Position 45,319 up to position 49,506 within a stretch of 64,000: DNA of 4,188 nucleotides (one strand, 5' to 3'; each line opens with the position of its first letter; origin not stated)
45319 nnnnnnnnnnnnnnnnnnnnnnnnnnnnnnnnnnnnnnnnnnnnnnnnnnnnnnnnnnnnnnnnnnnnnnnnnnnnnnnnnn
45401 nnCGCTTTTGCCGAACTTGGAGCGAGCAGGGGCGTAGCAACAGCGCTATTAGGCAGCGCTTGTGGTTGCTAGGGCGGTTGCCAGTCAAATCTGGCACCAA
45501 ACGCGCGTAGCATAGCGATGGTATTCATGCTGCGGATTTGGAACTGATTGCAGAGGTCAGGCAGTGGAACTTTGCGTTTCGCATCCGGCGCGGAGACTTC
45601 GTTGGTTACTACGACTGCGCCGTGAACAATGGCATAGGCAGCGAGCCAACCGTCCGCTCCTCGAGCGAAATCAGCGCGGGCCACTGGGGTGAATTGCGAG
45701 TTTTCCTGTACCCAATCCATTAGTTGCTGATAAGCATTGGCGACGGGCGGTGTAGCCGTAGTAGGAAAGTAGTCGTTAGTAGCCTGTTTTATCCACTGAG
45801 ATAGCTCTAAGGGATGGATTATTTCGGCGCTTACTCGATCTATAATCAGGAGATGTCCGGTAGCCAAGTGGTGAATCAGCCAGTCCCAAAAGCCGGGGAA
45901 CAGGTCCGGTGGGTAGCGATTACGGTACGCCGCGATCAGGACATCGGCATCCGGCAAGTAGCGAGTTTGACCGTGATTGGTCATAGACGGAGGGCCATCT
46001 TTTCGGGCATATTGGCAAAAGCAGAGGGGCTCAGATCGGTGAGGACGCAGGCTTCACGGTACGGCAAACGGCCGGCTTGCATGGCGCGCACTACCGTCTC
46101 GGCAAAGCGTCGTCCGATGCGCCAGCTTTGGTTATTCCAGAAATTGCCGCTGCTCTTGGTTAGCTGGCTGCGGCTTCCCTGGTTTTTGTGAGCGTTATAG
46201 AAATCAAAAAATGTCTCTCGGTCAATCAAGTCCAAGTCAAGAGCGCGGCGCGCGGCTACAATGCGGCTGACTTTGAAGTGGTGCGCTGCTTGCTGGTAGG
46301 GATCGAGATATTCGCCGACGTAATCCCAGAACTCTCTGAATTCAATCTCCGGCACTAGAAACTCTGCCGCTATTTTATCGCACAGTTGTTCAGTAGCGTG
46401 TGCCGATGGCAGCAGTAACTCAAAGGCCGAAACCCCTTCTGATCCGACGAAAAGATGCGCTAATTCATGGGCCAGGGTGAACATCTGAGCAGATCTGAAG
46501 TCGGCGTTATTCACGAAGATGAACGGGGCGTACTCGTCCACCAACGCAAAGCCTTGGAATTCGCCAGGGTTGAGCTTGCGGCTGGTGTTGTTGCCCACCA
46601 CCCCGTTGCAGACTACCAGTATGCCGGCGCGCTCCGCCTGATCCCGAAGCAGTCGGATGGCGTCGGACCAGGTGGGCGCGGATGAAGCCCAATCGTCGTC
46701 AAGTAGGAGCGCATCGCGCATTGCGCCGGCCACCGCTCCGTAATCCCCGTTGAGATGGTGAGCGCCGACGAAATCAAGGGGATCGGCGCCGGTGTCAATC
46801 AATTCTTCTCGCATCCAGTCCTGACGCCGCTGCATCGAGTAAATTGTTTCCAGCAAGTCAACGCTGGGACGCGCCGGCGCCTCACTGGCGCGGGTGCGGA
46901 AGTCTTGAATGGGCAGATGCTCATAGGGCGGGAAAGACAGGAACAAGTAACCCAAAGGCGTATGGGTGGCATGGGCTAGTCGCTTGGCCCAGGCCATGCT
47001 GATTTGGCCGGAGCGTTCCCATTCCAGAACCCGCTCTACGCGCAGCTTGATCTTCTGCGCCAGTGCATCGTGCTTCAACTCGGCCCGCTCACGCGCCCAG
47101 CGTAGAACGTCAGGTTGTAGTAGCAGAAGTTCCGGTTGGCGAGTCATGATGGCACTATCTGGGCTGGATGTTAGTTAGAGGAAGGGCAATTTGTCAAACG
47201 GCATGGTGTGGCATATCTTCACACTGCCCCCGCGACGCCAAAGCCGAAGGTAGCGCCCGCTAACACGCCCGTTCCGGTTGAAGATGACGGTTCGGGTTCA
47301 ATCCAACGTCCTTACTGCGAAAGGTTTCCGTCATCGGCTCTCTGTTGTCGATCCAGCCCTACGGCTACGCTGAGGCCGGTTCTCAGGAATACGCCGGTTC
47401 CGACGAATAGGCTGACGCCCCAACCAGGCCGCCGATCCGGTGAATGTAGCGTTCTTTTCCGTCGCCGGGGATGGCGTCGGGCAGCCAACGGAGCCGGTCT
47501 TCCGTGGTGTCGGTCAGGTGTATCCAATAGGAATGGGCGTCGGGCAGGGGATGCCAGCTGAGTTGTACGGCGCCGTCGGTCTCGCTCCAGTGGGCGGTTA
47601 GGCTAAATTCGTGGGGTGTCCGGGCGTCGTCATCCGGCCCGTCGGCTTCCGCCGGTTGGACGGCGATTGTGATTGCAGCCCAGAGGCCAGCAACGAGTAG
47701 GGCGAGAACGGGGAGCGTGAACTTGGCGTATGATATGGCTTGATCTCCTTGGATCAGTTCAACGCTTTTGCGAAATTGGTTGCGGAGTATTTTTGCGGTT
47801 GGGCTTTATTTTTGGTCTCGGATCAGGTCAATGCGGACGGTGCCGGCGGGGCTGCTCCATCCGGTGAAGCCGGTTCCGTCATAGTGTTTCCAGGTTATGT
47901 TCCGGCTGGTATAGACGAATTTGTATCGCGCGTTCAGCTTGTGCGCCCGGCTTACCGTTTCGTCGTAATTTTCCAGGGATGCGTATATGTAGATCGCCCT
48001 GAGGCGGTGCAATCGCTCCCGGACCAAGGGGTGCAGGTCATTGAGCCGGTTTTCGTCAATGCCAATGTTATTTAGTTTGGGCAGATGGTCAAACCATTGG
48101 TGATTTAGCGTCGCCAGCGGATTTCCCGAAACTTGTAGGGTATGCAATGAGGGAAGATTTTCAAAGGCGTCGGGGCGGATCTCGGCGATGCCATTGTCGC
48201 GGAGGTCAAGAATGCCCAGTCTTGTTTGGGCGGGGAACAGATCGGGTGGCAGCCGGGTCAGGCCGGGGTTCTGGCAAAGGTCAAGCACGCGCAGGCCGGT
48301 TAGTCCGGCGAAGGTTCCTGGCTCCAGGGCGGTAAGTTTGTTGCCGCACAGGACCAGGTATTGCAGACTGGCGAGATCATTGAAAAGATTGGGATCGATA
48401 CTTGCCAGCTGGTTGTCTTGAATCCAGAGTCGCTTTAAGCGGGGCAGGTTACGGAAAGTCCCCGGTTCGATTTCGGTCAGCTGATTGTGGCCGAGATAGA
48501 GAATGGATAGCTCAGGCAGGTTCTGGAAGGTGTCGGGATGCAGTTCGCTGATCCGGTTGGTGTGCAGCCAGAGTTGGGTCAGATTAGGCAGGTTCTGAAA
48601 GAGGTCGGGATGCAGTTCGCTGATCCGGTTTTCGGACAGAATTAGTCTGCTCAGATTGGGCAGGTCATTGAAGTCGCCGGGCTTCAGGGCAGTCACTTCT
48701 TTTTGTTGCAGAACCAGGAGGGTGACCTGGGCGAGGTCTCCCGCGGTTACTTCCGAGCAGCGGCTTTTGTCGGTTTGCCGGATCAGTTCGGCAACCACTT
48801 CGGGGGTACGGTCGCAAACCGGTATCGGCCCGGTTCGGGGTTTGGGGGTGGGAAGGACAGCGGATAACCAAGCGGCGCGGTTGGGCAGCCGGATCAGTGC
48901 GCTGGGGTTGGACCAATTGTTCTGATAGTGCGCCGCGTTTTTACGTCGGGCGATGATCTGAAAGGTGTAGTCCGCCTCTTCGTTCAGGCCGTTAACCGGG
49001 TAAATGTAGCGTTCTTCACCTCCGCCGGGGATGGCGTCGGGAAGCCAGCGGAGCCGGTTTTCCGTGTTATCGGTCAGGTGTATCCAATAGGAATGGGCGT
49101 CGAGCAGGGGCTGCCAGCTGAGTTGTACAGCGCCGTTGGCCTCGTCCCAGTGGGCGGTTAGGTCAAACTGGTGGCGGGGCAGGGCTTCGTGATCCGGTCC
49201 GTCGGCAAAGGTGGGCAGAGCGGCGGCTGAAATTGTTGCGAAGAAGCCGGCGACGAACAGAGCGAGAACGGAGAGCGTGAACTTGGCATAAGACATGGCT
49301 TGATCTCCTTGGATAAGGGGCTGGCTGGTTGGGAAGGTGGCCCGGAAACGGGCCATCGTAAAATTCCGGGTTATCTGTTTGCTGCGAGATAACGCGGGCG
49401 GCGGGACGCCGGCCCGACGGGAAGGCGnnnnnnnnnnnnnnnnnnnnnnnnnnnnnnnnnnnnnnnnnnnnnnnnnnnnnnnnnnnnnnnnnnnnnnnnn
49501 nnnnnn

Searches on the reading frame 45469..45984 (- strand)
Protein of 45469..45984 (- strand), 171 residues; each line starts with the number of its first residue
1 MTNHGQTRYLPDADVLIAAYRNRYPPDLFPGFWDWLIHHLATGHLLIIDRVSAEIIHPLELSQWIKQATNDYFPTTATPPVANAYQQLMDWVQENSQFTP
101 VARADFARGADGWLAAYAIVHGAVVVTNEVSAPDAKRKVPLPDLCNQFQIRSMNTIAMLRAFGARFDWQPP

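Call 69: search_protein_families(library=pfam, proteins=[window:45469-45984:-], max_evalue=0.01)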
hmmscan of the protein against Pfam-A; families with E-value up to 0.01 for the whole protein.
window:45469-45984:- (171 aa): 1 family
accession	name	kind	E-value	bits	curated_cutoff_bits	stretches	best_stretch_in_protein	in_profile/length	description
PF14367.12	DUF4411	-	4.3e-42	144.1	23.5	1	9-166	1-159/159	Domain of unknown function (DUF4411)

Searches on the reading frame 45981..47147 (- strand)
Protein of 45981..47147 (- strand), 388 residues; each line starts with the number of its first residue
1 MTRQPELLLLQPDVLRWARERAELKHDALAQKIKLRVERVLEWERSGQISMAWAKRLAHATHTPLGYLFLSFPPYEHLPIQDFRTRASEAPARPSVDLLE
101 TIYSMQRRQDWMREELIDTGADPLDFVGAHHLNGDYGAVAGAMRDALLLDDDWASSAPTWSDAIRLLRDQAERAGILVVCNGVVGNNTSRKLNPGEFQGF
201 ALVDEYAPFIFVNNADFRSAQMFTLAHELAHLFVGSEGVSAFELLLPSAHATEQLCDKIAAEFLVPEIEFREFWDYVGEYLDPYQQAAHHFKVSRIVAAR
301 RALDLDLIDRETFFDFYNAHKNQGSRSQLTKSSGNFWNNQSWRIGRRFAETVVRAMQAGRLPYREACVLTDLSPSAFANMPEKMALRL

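Call 69: search_protein_families(library=pfam, proteins=[window:45981-47147:-], max_evalue=0.01)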
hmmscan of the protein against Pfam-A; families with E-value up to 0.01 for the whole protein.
window:45981-47147:- (388 aa): 1 family
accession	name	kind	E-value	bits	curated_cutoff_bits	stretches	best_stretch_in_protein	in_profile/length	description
PF06114.19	Peptidase_M78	-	1.6e-14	54.2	22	1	172-302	2-122/123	IrrE N-terminal-like domain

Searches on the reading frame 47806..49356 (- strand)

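Call 69: search_protein_families(library=pfam, proteins=[window:47806-49356:-], max_evalue=0.01)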
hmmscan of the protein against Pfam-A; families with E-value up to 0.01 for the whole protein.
window:47806-49356:- (516 aa): 9 families
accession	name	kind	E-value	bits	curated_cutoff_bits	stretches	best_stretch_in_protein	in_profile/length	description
PF13855.12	LRR_8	-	1.6e-55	185.1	27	5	257-317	1-61/61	Leucine rich repeat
PF12799.13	LRR_4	-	3.3e-29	100.7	27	4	281-322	1-41/44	Leucine Rich repeats (2 copies)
PF00560.39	LRR_1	-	1.6e-16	57.3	20.6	0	234-256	1-23/23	Leucine Rich Repeat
PF14580.12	LRR_9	-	3.6e-15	56.4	30.5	3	228-295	59-127/175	Leucine-rich repeat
PF13306.12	LRR_5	-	2.2e-13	50.7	27.7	2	219-330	20-125/127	BspA type Leucine rich repeat region (6 copies)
PF23598.1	LRR_14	-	1.6e-07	30.9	40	3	251-360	41-146/353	Leucine-rich repeat region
PF24048.1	LRR_NXF1-5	-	0.00056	19.9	30.5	1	254-319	51-118/142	NXF1/2/3/5 leucine-rich repeat domain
PF23952.1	LRR_EndoS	-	0.0071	17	27.9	0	365-436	57-116/116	Endo-beta-N-acetylglucosaminidase EndoS LRR domain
PF00041.27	fn3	-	0.0082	16.8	25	0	66-140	6-72/84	Fibronectin type III domain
